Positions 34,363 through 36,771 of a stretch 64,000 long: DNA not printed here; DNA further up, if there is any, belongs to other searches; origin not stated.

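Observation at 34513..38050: Candidate new pathway: ADP-forming acyl-CoA synthetase + Kal-like ammonia-lyase + ureohydrolase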

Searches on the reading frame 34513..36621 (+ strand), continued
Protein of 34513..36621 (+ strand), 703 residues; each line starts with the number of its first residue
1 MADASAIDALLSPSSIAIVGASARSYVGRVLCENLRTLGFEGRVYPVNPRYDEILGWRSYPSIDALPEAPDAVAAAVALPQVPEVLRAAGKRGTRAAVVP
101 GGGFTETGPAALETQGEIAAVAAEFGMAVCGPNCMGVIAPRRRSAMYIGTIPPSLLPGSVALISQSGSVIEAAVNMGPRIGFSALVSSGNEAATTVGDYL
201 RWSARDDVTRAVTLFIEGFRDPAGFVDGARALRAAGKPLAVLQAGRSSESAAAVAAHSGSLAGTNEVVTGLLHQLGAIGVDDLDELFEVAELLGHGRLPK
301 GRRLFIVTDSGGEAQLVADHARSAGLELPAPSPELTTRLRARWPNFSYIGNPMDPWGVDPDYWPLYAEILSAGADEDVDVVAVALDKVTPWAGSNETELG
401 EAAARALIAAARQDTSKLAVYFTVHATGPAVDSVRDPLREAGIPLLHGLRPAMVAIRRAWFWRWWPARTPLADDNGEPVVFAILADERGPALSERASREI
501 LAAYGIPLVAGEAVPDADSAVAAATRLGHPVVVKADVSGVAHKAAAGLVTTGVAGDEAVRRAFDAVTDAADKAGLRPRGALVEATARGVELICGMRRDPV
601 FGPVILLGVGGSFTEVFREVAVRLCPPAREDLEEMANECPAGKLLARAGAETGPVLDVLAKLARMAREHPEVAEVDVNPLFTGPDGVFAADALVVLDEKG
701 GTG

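Call 42: search_solved_structures(query=window:34513-36621:+, max_evalue=1e-50, show_alignments=5)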
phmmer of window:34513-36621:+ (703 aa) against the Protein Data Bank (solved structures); distinct sequences matched with E-value up to 1e-50: 7.
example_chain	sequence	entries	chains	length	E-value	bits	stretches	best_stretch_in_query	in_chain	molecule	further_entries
7cm9_A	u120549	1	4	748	2.6e-87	297.2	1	14-694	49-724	DMSP lyase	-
9y43_A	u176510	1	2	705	1.9e-82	281.1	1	7-357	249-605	3-hydroxypropionate--CoA ligase [ADP-forming]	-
8wzu_A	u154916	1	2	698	9.3e-80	272.2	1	9-682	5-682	4-hydroxybutyrate--CoA ligase [ADP-forming]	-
4xyl_A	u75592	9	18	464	7.9e-57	196.5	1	7-384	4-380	alpha subunit of Acyl-CoA synthetase (NDP forming) | Acyl-CoA synthetase (NDP forming) | alpha subunit of acetyl-CoA synthetase (NDP forming)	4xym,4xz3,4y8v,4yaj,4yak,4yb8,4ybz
9it0_A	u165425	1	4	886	2.2e-53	185.1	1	6-691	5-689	Protein acetyltransferase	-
9isq_A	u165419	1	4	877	3.3e-52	181.2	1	7-691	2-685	Protein acetyltransferase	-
2csu_A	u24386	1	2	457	3.8e-51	177.7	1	7-445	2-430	457aa long hypothetical protein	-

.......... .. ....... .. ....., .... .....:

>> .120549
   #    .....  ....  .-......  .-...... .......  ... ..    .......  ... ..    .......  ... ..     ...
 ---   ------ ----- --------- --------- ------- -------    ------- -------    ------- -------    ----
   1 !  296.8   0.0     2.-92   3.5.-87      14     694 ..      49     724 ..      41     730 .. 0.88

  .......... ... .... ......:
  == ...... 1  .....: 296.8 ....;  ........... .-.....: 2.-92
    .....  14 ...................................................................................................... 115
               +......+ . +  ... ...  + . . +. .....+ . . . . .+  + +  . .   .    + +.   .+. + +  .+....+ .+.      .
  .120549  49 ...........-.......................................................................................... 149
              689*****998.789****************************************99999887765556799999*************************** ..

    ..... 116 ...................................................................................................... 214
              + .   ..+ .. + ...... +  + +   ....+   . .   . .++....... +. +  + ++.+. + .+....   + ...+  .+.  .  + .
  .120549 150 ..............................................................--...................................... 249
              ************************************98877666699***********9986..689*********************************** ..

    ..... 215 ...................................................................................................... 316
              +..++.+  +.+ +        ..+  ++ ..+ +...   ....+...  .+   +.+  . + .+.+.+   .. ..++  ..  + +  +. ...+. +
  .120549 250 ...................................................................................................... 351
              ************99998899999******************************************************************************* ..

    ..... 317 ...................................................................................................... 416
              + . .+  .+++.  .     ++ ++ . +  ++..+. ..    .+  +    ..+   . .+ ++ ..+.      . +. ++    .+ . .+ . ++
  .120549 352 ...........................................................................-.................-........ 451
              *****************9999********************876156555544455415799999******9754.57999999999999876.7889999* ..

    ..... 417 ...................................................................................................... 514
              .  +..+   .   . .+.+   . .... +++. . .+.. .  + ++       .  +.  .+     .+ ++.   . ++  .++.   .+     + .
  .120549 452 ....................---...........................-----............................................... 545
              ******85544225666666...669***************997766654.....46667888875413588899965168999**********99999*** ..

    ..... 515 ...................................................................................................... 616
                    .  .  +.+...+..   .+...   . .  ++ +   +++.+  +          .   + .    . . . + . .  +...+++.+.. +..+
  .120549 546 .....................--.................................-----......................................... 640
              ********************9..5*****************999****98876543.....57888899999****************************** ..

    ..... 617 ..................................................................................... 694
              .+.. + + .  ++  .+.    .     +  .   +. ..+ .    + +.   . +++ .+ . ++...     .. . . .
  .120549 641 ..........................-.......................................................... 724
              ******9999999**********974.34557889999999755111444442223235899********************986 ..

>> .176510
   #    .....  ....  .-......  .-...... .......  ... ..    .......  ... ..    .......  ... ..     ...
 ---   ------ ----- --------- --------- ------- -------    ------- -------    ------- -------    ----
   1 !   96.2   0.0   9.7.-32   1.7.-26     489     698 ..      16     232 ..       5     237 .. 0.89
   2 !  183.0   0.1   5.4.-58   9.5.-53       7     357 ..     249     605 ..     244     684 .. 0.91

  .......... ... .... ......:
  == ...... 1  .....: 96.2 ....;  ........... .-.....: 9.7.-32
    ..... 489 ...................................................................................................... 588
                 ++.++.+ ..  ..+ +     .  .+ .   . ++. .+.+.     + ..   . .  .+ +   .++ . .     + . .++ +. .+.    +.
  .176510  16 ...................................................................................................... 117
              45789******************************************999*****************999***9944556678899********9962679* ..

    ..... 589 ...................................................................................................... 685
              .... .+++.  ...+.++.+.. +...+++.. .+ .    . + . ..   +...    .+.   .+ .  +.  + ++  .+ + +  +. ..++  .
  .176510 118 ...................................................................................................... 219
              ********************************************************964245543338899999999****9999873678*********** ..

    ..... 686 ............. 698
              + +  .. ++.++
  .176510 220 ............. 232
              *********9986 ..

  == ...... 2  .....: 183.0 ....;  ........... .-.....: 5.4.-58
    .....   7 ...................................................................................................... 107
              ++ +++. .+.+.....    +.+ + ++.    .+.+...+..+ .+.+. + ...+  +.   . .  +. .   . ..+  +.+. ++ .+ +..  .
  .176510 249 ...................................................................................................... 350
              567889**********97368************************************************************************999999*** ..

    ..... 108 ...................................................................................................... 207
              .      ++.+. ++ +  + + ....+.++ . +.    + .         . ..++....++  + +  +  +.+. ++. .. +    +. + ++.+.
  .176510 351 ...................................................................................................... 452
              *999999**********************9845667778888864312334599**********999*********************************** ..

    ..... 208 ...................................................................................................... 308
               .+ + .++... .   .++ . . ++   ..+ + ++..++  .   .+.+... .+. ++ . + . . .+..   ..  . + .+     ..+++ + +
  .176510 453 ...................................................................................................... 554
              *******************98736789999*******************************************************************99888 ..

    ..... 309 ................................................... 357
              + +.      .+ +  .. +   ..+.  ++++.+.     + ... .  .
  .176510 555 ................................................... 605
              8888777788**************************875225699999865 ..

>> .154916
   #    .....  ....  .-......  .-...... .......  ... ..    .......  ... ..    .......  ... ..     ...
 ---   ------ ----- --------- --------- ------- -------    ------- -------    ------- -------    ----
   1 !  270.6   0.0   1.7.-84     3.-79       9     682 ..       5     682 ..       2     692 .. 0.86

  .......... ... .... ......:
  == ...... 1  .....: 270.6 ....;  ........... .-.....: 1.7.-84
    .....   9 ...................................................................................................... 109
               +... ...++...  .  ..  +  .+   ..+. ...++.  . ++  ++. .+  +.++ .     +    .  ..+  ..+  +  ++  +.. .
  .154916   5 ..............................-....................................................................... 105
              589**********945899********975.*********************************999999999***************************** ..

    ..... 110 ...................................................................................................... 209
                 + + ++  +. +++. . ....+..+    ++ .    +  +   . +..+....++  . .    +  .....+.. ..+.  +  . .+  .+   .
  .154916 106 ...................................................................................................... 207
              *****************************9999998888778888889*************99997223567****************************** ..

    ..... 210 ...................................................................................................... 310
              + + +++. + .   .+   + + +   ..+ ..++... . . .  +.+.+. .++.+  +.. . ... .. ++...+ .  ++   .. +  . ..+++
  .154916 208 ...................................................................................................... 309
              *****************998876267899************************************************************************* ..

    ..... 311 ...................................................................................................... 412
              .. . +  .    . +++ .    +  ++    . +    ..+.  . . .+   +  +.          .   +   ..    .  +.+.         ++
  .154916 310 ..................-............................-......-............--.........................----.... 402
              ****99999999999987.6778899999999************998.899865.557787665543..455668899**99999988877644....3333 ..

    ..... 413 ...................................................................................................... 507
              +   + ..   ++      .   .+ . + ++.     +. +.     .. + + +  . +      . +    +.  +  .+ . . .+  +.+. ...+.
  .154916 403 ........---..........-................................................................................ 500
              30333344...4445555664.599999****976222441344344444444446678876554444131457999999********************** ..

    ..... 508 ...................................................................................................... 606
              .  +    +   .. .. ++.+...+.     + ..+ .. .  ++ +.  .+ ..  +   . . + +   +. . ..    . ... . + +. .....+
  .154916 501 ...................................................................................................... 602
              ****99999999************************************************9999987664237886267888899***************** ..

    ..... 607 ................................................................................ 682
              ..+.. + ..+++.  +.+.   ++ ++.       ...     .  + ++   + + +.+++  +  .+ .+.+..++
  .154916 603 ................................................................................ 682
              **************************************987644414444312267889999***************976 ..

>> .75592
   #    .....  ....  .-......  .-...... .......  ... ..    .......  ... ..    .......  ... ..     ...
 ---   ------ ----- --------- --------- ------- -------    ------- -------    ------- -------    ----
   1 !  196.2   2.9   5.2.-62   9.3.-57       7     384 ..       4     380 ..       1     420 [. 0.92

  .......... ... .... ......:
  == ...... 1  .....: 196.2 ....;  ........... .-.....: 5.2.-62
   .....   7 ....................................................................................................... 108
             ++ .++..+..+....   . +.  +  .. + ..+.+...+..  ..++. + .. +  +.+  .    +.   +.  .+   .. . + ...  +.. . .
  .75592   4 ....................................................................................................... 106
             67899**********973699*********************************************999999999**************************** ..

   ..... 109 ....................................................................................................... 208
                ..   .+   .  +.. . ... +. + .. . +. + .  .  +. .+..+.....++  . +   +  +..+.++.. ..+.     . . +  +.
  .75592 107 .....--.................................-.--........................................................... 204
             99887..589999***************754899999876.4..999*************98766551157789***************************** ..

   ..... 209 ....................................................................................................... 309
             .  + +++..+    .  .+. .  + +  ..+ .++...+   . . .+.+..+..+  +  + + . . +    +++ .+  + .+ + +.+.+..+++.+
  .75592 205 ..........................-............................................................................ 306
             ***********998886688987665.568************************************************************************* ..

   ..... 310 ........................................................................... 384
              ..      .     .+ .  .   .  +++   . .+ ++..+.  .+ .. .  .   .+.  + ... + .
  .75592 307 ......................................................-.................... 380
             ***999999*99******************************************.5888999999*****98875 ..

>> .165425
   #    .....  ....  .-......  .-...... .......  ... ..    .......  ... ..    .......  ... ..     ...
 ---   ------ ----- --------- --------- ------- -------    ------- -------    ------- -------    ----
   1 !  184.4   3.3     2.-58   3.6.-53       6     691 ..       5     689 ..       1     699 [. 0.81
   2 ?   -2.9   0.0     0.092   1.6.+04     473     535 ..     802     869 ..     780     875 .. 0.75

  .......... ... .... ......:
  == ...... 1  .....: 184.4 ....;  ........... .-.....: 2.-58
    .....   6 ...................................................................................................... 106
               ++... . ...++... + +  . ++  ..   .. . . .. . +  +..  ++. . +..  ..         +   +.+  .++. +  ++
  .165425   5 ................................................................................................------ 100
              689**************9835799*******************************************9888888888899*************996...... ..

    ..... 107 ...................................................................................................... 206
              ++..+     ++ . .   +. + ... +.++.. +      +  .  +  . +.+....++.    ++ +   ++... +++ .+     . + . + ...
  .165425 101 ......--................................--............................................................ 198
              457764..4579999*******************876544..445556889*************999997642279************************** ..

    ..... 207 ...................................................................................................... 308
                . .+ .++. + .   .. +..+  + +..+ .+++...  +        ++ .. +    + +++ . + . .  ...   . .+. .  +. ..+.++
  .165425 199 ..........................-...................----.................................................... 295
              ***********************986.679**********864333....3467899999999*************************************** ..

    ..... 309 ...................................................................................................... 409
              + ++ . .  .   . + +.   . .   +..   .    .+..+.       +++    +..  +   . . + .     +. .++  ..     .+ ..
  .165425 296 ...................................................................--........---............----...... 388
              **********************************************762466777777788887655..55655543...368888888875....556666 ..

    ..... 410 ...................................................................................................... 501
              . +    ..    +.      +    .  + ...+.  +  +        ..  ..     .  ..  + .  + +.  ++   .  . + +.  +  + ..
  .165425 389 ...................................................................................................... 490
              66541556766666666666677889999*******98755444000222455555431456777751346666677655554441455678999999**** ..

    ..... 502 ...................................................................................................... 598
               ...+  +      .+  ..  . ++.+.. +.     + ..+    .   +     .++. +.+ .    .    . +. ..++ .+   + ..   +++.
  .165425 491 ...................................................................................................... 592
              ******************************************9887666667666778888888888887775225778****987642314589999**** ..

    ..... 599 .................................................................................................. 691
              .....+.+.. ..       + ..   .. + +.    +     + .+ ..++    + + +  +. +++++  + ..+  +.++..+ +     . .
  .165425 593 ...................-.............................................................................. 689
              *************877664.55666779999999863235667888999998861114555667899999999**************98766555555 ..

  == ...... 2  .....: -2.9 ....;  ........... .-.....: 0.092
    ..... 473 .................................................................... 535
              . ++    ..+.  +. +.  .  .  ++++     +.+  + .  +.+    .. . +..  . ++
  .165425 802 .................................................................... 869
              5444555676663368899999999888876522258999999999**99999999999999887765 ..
